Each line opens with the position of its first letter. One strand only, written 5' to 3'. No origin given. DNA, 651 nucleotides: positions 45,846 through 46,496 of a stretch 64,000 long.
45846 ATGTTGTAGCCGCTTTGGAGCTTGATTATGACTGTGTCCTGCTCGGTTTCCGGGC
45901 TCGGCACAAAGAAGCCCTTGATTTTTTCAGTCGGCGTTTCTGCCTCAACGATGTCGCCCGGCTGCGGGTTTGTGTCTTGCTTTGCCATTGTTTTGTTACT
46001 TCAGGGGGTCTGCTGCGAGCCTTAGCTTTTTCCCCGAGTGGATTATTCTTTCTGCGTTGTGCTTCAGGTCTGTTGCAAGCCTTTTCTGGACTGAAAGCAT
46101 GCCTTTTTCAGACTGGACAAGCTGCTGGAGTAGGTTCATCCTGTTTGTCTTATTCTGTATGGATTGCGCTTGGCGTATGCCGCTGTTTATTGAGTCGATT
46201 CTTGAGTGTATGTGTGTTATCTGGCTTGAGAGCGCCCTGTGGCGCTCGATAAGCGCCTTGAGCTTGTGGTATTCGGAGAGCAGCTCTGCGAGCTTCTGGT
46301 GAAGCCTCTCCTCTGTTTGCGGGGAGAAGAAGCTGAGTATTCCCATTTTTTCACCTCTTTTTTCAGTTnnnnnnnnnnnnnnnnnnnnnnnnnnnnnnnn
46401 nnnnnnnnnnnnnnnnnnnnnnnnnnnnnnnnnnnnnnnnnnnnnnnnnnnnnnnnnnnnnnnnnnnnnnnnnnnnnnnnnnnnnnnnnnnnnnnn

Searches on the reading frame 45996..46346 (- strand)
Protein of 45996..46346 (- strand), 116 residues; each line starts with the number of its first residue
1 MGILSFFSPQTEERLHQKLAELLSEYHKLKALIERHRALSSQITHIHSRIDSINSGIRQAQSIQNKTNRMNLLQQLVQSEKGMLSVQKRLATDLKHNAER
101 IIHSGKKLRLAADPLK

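Call 34: search_protein_families(library=pfam, proteins=[window:45996-46346:-])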
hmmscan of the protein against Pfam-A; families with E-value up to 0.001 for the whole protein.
window:45996-46346:- (116 aa): 1 family
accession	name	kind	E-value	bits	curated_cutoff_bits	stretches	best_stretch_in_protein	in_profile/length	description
PF15272.11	BBP1_C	-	0.0008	19.6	23.4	1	14-82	61-132/190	Spindle pole body component BBP1, C-terminal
